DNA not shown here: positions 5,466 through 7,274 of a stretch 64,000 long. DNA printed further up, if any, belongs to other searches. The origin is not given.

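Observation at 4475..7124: FGGY kinase plus class II aldolase downstream of a PTS implies a sugar-phosphate to ketose-bisphosphate to triose route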

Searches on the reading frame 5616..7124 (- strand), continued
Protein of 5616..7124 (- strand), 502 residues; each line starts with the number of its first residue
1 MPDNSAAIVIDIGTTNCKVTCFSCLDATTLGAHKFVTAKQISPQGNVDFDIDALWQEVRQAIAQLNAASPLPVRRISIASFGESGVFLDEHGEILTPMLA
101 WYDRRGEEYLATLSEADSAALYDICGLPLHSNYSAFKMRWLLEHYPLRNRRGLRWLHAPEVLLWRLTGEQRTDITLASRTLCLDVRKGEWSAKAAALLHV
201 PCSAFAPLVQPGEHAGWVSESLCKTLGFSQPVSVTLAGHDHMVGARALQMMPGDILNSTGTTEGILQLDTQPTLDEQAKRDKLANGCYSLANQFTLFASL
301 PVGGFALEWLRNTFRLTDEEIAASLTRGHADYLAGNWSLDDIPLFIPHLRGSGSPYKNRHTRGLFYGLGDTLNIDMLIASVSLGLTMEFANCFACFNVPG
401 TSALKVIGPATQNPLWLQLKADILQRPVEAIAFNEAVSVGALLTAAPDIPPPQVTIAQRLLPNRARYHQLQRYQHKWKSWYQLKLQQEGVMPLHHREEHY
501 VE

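Call 45: search_solved_structures(query=window:5616-7124:-, max_evalue=1e-22, show_alignments=4)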
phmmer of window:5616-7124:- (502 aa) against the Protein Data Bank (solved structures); distinct sequences matched with E-value up to 1e-22: 10.
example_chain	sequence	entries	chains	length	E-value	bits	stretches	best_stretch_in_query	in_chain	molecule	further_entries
6k78_B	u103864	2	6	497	1.1e-24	90.5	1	8-445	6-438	Glycerol kinase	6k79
6k78_A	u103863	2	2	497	1.3e-24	90.3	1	8-445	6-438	Glycerol kinase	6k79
2zf5_O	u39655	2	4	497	1.4e-24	90.2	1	8-445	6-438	Glycerol kinase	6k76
3h3n_X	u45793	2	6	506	5.7e-24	88.1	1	4-445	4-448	Glycerol kinase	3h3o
3flc_O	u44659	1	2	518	6.2e-24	88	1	4-445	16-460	Glycerol kinase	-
3h45_X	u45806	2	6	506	7.5e-24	87.7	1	4-445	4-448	Glycerol kinase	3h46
3d7e_O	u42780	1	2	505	1e-23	87.3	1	7-445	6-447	Glycerol kinase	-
1r59_O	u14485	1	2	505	1.6e-23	86.7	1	7-445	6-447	Glycerol kinase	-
1xup_O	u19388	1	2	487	2.5e-23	86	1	8-445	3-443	Glycerol kinase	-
6ude_A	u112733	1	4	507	9.1e-23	84.2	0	7-440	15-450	Glycerol kinase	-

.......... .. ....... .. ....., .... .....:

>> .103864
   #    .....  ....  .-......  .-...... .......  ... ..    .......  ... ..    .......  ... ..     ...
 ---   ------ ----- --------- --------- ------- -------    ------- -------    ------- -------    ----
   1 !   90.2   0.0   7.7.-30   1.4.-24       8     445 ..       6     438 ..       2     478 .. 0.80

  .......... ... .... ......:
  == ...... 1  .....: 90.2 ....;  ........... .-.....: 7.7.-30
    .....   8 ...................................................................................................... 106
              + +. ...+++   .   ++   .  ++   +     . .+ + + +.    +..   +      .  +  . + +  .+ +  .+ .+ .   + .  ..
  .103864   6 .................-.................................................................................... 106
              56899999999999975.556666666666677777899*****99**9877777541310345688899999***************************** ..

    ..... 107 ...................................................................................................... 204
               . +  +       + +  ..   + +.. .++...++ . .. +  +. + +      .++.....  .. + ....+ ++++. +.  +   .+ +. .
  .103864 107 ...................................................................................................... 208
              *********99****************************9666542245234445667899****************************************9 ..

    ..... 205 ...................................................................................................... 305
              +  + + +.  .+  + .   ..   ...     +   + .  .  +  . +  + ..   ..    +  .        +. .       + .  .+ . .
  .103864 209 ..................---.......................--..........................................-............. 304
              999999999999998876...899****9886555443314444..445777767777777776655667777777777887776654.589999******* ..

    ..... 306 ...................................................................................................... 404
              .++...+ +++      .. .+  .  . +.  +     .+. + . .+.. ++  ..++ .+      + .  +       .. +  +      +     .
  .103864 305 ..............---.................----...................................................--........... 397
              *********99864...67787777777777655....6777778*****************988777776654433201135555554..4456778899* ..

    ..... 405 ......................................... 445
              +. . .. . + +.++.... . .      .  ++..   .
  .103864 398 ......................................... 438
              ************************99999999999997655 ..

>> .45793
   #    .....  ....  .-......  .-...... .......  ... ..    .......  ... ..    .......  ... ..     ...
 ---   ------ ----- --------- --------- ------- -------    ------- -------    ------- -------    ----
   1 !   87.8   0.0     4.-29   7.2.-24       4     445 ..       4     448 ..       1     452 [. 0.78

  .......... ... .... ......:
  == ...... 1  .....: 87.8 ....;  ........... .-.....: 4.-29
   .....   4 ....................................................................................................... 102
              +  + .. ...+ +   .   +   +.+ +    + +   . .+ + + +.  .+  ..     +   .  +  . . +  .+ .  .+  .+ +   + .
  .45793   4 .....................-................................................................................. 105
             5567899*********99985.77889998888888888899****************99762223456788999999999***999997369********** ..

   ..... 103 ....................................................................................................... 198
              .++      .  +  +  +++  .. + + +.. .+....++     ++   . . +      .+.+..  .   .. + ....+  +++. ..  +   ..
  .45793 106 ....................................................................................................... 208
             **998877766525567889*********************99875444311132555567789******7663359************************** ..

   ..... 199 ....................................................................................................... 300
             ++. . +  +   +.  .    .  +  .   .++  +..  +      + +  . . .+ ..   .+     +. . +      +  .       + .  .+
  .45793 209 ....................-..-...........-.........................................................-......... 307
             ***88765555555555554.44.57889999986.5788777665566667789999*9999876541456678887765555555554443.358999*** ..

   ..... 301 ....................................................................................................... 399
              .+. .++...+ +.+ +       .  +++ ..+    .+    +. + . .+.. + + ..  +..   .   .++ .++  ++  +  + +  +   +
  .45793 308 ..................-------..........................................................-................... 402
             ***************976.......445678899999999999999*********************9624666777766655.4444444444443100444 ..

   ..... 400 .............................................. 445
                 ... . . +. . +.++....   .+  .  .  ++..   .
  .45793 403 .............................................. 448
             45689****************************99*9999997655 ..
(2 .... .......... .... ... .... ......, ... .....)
